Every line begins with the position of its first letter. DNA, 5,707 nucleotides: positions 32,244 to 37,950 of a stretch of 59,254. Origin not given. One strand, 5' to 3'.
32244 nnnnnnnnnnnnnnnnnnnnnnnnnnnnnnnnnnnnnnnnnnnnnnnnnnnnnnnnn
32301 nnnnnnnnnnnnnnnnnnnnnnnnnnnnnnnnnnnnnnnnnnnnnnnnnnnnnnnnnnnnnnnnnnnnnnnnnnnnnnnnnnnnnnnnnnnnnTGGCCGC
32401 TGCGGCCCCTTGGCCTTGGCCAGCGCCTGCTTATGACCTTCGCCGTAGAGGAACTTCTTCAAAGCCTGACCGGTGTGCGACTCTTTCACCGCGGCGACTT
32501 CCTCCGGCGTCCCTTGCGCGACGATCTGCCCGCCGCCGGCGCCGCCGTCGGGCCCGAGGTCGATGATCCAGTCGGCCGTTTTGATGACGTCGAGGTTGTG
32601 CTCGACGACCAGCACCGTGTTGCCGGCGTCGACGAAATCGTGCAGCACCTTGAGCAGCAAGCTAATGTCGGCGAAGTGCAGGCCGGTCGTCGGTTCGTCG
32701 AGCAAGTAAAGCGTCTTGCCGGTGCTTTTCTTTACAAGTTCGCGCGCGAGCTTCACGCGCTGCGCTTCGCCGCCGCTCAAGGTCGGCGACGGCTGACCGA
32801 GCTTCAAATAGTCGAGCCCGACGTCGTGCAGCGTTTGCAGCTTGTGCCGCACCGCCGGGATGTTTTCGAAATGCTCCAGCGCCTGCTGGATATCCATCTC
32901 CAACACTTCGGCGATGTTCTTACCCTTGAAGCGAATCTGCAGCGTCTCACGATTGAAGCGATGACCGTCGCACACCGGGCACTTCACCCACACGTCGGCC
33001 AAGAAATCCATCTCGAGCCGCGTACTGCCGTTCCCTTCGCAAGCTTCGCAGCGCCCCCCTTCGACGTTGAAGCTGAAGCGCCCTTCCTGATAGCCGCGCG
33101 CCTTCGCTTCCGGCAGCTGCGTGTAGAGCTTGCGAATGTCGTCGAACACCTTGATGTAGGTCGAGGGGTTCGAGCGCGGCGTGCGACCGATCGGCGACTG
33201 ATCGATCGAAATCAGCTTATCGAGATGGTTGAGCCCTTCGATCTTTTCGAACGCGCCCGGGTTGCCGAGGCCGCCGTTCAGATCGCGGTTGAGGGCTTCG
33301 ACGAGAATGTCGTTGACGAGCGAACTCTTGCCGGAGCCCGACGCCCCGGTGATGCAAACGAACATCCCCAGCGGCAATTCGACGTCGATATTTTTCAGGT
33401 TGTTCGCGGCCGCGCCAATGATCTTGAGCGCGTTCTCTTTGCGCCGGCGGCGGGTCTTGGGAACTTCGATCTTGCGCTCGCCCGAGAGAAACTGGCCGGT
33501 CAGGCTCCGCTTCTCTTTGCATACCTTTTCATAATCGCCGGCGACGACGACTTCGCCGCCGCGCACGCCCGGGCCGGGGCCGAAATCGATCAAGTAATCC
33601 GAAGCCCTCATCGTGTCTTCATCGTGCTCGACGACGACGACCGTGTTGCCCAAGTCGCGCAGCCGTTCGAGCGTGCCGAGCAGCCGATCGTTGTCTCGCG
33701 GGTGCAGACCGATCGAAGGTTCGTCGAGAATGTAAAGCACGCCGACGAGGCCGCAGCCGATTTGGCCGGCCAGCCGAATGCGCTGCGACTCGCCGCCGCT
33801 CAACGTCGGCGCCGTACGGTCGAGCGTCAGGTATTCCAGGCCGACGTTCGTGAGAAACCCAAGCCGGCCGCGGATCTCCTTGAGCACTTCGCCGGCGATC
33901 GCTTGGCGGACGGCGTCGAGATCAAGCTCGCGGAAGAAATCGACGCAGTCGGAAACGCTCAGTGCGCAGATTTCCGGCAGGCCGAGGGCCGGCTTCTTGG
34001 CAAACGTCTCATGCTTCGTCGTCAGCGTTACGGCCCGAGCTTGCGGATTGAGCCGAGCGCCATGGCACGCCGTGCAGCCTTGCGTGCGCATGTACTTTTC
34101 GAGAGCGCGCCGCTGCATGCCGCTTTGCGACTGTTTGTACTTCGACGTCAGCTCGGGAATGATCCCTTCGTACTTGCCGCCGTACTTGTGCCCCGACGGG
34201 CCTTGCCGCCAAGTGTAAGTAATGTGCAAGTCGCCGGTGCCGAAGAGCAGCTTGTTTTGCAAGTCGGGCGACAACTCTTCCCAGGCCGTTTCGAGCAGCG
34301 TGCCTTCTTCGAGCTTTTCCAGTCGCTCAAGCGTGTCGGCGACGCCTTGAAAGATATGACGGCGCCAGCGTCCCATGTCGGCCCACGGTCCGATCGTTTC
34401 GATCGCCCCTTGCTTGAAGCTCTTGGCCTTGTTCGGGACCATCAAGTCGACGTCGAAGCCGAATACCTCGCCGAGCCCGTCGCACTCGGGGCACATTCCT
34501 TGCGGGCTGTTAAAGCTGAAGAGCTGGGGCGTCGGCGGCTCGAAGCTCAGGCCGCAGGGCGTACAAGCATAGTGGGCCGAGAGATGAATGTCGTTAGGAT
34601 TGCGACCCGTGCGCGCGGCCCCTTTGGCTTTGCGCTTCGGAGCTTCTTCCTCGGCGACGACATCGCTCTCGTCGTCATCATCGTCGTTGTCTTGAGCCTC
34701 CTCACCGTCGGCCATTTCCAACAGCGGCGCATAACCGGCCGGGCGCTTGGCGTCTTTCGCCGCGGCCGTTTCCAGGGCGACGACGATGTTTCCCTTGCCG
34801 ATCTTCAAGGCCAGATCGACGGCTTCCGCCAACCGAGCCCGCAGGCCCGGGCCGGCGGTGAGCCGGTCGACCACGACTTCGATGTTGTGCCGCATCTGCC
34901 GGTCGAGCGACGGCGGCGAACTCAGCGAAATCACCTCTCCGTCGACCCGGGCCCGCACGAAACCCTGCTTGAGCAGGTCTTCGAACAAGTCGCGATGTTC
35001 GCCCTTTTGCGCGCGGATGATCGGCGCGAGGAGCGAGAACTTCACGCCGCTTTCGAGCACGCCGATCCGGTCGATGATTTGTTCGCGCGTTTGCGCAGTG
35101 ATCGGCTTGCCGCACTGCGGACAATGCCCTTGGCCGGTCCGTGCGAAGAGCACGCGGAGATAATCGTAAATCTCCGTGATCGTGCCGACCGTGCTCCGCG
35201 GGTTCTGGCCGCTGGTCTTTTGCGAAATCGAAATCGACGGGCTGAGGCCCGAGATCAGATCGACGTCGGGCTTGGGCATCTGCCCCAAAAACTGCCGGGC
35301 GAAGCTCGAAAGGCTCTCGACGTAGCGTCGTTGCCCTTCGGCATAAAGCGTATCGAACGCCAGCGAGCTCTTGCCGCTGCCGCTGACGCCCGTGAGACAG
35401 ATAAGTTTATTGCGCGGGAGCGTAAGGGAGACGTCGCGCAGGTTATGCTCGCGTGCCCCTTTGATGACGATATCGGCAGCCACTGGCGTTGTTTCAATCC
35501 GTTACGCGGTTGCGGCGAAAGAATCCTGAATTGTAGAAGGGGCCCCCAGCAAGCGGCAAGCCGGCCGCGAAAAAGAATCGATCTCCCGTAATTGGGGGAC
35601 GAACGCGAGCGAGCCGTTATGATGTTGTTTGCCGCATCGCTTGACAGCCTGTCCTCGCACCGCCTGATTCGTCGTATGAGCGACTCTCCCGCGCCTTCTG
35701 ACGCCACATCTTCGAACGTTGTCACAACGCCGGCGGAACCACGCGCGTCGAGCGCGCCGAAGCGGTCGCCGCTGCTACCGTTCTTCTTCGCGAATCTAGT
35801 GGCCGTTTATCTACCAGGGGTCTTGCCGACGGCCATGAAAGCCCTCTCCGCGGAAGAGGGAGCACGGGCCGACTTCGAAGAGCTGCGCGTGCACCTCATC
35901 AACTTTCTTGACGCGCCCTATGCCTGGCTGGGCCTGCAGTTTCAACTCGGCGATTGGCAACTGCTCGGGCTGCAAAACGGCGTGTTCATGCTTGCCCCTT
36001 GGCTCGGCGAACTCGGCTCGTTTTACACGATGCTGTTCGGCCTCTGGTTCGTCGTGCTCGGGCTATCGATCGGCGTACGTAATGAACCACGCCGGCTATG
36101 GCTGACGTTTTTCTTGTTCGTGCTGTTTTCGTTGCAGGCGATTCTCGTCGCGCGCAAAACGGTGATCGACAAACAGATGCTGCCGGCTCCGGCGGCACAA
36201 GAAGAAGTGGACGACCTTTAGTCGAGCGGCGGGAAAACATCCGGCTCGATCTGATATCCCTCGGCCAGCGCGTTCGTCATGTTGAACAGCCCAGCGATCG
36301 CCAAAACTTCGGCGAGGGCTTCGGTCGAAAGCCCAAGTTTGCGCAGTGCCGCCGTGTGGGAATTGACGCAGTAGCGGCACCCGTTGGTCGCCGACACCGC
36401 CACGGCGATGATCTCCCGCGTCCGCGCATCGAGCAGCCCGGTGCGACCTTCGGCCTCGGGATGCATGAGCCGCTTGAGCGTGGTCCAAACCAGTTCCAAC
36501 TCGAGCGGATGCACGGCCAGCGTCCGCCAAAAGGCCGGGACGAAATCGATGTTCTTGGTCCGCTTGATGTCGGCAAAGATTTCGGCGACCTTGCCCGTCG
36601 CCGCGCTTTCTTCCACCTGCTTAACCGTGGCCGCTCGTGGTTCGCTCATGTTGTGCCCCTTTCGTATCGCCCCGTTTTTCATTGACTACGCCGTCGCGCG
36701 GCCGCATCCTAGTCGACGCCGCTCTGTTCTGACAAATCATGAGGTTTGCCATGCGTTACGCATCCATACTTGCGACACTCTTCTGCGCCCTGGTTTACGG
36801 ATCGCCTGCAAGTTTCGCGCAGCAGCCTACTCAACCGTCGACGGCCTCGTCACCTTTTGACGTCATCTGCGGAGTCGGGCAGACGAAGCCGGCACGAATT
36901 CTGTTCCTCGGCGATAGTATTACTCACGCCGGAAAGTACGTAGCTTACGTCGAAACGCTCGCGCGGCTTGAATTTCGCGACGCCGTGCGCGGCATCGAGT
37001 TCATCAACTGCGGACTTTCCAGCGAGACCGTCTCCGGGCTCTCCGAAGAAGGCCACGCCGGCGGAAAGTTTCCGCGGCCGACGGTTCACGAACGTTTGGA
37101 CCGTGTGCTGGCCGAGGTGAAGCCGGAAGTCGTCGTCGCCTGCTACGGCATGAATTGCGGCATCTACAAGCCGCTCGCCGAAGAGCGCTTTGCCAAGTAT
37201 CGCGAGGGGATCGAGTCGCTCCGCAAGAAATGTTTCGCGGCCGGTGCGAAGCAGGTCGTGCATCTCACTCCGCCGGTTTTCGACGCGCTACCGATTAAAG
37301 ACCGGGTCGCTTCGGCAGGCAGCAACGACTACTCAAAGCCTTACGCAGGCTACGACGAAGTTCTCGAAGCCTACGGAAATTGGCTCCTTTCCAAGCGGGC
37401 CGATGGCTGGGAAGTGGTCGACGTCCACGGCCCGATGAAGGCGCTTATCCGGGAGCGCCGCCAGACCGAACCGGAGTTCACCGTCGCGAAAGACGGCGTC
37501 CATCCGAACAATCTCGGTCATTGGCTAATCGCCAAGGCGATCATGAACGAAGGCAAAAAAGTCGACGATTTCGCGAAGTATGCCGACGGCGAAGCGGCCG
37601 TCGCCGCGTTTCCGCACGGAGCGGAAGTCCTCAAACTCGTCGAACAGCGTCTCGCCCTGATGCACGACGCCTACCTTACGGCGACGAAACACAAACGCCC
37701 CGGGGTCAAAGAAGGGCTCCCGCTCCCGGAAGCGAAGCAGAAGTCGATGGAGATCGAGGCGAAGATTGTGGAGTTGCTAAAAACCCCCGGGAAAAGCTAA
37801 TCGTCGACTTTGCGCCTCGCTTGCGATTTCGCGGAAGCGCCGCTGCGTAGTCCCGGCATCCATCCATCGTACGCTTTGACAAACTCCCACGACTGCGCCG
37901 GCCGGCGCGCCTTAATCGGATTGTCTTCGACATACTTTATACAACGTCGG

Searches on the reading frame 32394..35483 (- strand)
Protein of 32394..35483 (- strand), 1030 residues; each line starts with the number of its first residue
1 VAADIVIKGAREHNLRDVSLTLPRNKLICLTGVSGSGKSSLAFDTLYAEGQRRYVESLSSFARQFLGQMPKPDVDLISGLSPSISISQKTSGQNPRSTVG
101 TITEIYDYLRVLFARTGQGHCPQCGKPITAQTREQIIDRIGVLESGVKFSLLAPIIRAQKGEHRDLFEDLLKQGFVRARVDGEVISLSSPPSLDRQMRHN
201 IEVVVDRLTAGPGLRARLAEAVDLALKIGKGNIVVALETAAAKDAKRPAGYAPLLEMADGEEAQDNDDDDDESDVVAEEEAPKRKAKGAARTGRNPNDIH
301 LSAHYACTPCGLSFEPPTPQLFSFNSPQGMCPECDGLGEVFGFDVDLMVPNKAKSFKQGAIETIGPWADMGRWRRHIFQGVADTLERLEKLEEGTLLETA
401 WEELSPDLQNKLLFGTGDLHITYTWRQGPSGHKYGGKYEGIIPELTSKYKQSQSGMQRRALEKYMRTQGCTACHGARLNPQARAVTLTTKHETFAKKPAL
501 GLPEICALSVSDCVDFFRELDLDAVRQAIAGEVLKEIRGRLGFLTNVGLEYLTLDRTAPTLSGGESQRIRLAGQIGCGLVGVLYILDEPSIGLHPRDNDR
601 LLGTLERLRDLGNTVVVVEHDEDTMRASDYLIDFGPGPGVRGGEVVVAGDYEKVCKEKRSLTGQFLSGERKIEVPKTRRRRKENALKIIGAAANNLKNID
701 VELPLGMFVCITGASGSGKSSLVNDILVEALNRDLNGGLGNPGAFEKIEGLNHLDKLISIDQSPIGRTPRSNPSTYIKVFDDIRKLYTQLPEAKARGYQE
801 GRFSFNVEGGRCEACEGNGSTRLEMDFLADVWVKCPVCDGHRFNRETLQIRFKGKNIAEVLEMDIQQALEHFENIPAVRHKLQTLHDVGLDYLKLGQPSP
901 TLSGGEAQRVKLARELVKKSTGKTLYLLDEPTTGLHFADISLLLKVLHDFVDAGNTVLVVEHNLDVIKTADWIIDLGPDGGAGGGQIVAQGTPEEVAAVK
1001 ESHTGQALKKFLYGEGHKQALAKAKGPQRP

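Call 27: search_protein_families(library=ncbifam, proteins=[window:32394-35483:-], max_evalue=0.00001)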
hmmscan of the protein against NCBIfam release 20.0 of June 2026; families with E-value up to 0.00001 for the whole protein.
window:32394-35483:- (1030 aa): 160 families (the best 25 are shown)
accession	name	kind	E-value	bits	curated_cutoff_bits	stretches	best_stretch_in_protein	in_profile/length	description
NF001503.0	PRK00349.1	equivalog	0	1376.8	1147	1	3-1012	4-941/943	excinuclease ABC subunit UvrA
TIGR00630.1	uvra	equivalog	0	1318.2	729.8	1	5-997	2-924/924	excinuclease ABC subunit UvrA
NF001885.0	PRK00635.1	equivalog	6.2e-209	696.6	3054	2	313-1015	253-922/1809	excinuclease ABC subunit A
TIGR03608.1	L_ocin_972_ABC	subfamily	2.8e-36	124.9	254.85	2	876-976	110-206/206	putative bacteriocin export ABC transporter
NF040873.1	AztA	equivalog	3.3e-35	121.4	220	2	883-974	102-189/191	zinc ABC transporter ATP-binding protein AztA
TIGR02673.1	FtsE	equivalog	1.5e-33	116.3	264.85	2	882-969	119-202/214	cell division ATP-binding protein FtsE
TIGR04521.1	ECF_ATPase_2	equivalog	3.3e-33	115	330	2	544-634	128-218/279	energy-coupling factor transporter ATPase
TIGR02857.1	CydD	equivalog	6.5e-33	114.5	435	2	893-976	450-529/529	thiol reductant ABC exporter subunit CydD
NF010068.0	PRK13548.1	equivalog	2.2e-31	108.9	261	2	857-997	96-231/261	heme ABC transporter ATP-binding protein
TIGR04520.1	ECF_ATPase_1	equivalog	1.5e-27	96.7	315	2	882-1002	117-229/269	energy-coupling factor transporter ATPase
TIGR03873.1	F420-0_ABC_ATP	hypoth_equivalog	1.5e-25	90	372.4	2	899-997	135-225/256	putative F420-0 ABC transporter ATP-binding protein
TIGR01166.1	cbiO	subfamily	2.1e-25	89.3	211.8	2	544-623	112-188/190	cobalt ABC transporter, ATP-binding protein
TIGR02868.1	CydC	equivalog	5.2e-25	88.1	329.05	1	894-964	464-530/530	thiol reductant ABC exporter subunit CydC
TIGR02315.1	ABC_phnC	equivalog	1.6e-24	86.7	266.1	1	866-996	112-233/243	phosphonate ABC transporter ATP-binding protein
NF010170.0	PRK13651.1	equivalog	2.1e-24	86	432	2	544-637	149-241/308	cobalt transporter ATP-binding subunit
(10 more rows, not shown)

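Call 50: search_dna_similar(query=window:32394-35483:-, collection=plasmids, mode=protein, max_rows=40, rows=spread, max_evalue=1e-30)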
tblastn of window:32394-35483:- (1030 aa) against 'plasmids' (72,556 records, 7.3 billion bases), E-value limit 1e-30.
Records with a match: 921; places in all: 1106; records where one place covers at least 80% of the query: 230.
Best place of each record, by identity: 60-80% 2; <60% 919.
By first word of the organism name: Ralstonia 134; Enterobacter 108; Acinetobacter 88; Klebsiella 81; Pantoea 54; Streptomyces 47; Escherichia 28; Staphylococcus 25; Enterococcus 23; Bacillus 21; and 90 more.
By predicted mobility (MOB-suite, as given by PLSDB): non-mobilizable 333; mobilizable 305; conjugative 283.
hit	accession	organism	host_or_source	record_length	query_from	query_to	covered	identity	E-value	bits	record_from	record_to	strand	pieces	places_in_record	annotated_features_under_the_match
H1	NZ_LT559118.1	Nonomuraea gerenzanensis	-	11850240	1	1012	98%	51.5%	0e+0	934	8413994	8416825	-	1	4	none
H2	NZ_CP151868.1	Bacillus thuringiensis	tobacco,mixed culture,leaves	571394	5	1012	92%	53.6%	0e+0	949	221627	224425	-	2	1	uvrA: excinuclease ABC subunit UvrA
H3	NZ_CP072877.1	Microbacterium sp. NIBRBAC000506063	cell culture,sludge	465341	7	1028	90%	52.6%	0e+0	905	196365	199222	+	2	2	none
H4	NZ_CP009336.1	Bacillus thuringiensis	-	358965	5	1012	89%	45.6%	2e-178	747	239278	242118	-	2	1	uvrA: excinuclease ABC subunit UvrA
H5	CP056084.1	Ralstonia solanacearum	cell clture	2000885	5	1020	99%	37.5%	1e-134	627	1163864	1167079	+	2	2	uvrA: excinuclease ABC subunit UvrA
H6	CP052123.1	Ralstonia solanacearum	tomato,cell culture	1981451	5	1020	99%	37.5%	3e-134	626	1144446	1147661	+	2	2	uvrA: excinuclease ABC subunit UvrA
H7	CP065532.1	Ralstonia solanacearum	peanut,whole organism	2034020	5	1020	99%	37.4%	6e-134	625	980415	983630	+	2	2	none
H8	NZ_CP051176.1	Ralstonia solanacearum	Whole organism,tomato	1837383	5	1015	85%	43.2%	3e-139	644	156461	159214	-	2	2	none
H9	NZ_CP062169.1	Mycetohabitans endofungorum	Rhizopus microsporus,bacterial ...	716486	5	1012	85%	42.6%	2e-134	617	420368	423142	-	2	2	uvrA: excinuclease ABC subunit UvrA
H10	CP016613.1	Ralstonia solanacearum FJAT-91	healthy tomato plant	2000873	5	1012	85%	42.3%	2e-136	632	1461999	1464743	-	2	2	excinuclease ABC subunit A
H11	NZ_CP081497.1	Streptomyces sp. BHT-5-2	whole organism,plant soil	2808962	322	1010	67%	42.6%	5e-134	455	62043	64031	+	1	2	none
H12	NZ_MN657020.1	Psychrobacter sp.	-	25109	322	1005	66%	40.2%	3e-126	432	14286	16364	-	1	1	excinuclease ABC subunit UvrA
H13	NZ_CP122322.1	Pantoea agglomerans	Gypsophila paniculata,whole organism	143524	309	1012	68%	38.0%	6e-108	378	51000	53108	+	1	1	excinuclease ABC subunit UvrA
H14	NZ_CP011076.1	Brevibacillus laterosporus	Oryza sativa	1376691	305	998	67%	38.4%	2e-123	424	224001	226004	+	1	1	none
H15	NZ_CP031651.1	Pantoea agglomerans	soil core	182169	318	1012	67%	37.8%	7e-107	375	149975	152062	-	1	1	excinuclease ABC subunit UvrA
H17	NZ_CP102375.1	Leclercia adecarboxylata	Single cell,Biofertilizer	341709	347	1012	65%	37.4%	3e-113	394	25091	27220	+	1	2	excinuclease ABC subunit UvrA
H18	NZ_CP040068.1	Escherichia coli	Larus sp.,pure culture,feces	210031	347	1012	65%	37.4%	3e-113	394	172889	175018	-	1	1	excinuclease ABC subunit UvrA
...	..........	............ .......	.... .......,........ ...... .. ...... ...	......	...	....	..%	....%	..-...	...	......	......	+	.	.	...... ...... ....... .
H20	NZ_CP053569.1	Enterobacter cloacae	chicken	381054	347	1012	65%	37.4%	3e-113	394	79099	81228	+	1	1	excinuclease ABC subunit UvrA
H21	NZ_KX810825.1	Salmonella enterica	-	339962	347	1012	65%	36.6%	1e-68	402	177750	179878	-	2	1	none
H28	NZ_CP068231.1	Aeromonas caviae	combined sewer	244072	433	1012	56%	40.8%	2e-117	406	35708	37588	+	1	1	excinuclease ABC subunit UvrA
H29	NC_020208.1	Enterococcus faecium ATCC 8459 = NRRL B-2354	milk and dairy utensils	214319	320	1012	67%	34.0%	3e-97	346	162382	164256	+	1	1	excinuclease ABC subunit UvrA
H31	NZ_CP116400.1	Lactiplantibacillus plantarum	mixed culture,breast milk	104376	320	1012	67%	33.7%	6e-96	342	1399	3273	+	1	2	excinuclease ABC subunit UvrA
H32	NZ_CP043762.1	Paenibacillus sp. 37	whole organism,rhizosphere of Abies ...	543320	307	1012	69%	32.8%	4e-92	331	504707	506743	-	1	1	excinuclease ABC subunit UvrA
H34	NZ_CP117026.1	Sphingomonas hankookensis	Pure isolate,Tap water (bathroom)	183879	433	1012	56%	39.4%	5e-107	375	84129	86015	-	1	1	excinuclease ABC subunit UvrA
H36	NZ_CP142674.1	Qipengyuania sp. HL-TH1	single cell,seawater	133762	433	1012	56%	38.8%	1e-109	384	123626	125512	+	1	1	excinuclease ABC subunit UvrA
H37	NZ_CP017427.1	Methylobacterium sp. XJLW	single cell,soil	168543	433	1012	56%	38.8%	5e-106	372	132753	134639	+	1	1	excinuclease ABC subunit UvrA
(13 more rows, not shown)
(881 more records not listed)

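Call 51: get_annotated_region(hit=H2, flank=400)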
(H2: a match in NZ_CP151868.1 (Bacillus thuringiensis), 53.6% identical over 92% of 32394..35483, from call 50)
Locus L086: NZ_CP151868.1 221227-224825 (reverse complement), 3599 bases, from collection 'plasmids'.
description: Bacillus thuringiensis strain YB6 plasmid unnamed1, complete sequence
organism: Bacillus thuringiensis (NCBI taxid 1428)
taxonomy: Bacteria; Bacillota; Bacilli; Bacillales; Bacillaceae; Bacillus; Bacillus thuringiensis
host: -; source: tobacco,mixed culture,leaves; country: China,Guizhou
typing (MOB-suite, as given by PLSDB): non-mobilizable
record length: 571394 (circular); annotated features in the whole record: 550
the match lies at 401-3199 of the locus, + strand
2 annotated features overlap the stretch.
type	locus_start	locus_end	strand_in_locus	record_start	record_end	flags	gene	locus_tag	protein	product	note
CDS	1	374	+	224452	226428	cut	uvrB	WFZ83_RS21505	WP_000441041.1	excinuclease ABC subunit B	-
CDS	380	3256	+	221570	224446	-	uvrA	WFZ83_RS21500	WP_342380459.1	excinuclease ABC subunit UvrA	GO:0006289 - nucleotide-excision repair [Evidence IEA]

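Call 52: get_annotated_region(hit=H1, flank=400)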
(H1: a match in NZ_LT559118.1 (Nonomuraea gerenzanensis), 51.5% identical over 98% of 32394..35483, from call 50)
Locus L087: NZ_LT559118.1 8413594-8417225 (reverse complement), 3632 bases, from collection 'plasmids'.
description: Nonomuraea gerenzanensis isolate nono1 plasmid I, complete sequence
organism: Nonomuraea gerenzanensis (NCBI taxid 93944)
taxonomy: Bacteria; Actinomycetota; Actinomycetes; Streptosporangiales; Streptosporangiaceae; Nonomuraea; Nonomuraea gerenzanensis
host: -; source: -; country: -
typing (MOB-suite, as given by PLSDB): non-mobilizable
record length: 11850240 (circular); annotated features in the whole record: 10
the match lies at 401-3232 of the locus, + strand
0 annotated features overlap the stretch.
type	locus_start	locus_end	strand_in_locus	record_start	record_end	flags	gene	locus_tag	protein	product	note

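Call 53: get_annotated_region(hit=H8, flank=400)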
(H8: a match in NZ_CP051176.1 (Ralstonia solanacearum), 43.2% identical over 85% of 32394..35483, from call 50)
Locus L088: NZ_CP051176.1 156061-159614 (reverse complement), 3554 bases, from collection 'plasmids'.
description: Ralstonia solanacearum strain Rs5 plasmid pUW576mp, complete sequence
organism: Ralstonia solanacearum (NCBI taxid 305)
taxonomy: Bacteria; Pseudomonadota; Betaproteobacteria; Burkholderiales; Burkholderiaceae; Ralstonia; Ralstonia solanacearum
host: -; source: Whole organism,tomato; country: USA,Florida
typing (MOB-suite, as given by PLSDB): mobilizable; relaxase MOBP,MOBP
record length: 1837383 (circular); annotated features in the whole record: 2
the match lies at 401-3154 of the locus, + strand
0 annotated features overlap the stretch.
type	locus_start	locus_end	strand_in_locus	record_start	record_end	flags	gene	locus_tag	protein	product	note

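Call 54: get_annotated_region(hit=H5, flank=400)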
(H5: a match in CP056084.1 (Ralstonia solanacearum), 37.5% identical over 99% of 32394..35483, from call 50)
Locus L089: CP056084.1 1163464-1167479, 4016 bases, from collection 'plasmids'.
description: Ralstonia solanacearum strain FJAT91-F1 plasmid plas1, complete sequence
organism: Ralstonia solanacearum (NCBI taxid 305)
taxonomy: Bacteria; Pseudomonadota; Betaproteobacteria; Burkholderiales; Burkholderiaceae; Ralstonia; Ralstonia solanacearum
host: -; source: cell clture; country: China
typing (MOB-suite, as given by PLSDB): mobilizable; relaxase MOBP
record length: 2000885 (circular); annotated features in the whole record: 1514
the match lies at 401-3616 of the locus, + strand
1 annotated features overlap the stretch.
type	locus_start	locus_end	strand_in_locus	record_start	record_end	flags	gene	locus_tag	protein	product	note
CDS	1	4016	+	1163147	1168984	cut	uvrA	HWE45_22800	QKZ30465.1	excinuclease ABC subunit UvrA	-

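Call 55: get_annotated_region(hit=H12, flank=900)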
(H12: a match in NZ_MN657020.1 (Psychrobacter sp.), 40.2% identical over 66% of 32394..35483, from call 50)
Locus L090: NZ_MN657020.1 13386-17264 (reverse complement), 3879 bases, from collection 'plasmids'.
description: Psychrobacter sp. strain ANT_P11B plasmid pA11BP4, complete sequence
organism: Psychrobacter sp. (NCBI taxid 56811)
taxonomy: Bacteria; Pseudomonadota; Gammaproteobacteria; Moraxellales; Moraxellaceae; Psychrobacter; Psychrobacter sp.
host: -; source: -; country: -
typing (MOB-suite, as given by PLSDB): mobilizable; replicon rep_cluster_1096; relaxase MOBV
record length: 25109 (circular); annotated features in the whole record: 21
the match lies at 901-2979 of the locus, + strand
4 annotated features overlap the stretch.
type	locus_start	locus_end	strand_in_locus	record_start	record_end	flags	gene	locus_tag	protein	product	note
CDS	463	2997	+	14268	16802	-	-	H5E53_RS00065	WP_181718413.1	excinuclease ABC subunit UvrA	-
CDS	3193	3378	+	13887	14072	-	-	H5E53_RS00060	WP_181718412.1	DUF1810 family protein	-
CDS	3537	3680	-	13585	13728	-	-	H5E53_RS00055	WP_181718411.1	hypothetical protein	-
CDS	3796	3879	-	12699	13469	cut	-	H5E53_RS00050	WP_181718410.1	nucleotidyltransferase family protein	-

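Call 56: get_annotated_region(hit=H11, flank=900)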
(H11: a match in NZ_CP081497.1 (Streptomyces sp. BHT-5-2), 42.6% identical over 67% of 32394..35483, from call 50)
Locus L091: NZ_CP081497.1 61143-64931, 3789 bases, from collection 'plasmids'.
description: Streptomyces sp. BHT-5-2 plasmid p1, complete sequence
organism: Streptomyces sp. BHT-5-2 (NCBI taxid 2866715)
taxonomy: Bacteria; Actinomycetota; Actinomycetes; Kitasatosporales; Streptomycetaceae; Streptomyces; Streptomyces sp. BHT-5-2
host: -; source: whole organism,plant soil; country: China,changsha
typing (MOB-suite, as given by PLSDB): non-mobilizable
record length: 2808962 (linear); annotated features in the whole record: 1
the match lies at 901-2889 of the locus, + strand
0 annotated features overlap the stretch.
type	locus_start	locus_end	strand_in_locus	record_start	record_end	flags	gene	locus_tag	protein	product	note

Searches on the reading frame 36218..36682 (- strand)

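Call 19: search_protein_families(library=pfam, proteins=[window:36218-36682:-], max_evalue=0.001)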
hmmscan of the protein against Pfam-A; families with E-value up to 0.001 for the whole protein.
window:36218-36682:- (154 aa): 3 families
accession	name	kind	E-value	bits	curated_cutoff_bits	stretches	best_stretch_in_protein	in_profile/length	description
PF02627.25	CMD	-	1.6e-17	63.7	23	1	80-139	16-75/84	Carboxymuconolactone decarboxylase family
PF04636.18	PA26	-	0.00055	19.5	29.4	1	47-121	34-103/445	PA26 p53-induced protein (sestrin)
PF10778.14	DehI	-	0.00063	20.2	28.9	0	47-78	2-33/148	Halocarboxylic acid dehydrogenase DehI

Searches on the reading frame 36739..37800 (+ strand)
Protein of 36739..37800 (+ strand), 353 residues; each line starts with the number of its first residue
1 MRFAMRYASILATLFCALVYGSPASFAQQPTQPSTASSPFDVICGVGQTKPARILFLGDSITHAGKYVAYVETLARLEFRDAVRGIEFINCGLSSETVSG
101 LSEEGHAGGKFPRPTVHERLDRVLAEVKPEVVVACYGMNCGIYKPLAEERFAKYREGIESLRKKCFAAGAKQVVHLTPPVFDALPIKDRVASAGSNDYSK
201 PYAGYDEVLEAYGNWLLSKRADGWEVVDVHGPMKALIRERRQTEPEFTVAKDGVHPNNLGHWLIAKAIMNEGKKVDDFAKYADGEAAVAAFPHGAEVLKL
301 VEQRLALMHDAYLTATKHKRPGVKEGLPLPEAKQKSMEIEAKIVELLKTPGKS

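Call 19: search_protein_families(library=pfam, proteins=[window:36739-37800:+], max_evalue=0.001)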
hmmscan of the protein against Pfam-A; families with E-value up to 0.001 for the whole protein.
window:36739-37800:+ (353 aa): 2 families
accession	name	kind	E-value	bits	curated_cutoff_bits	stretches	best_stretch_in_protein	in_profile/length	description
PF13472.12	Lipase_GDSL_2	-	1.5e-11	45.6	32.9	1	56-262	1-177/178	GDSL-like Lipase/Acylhydrolase family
PF00657.28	Lipase_GDSL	-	1.6e-07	32.1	23.6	1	54-268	1-208/208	GDSL-like Lipase/Acylhydrolase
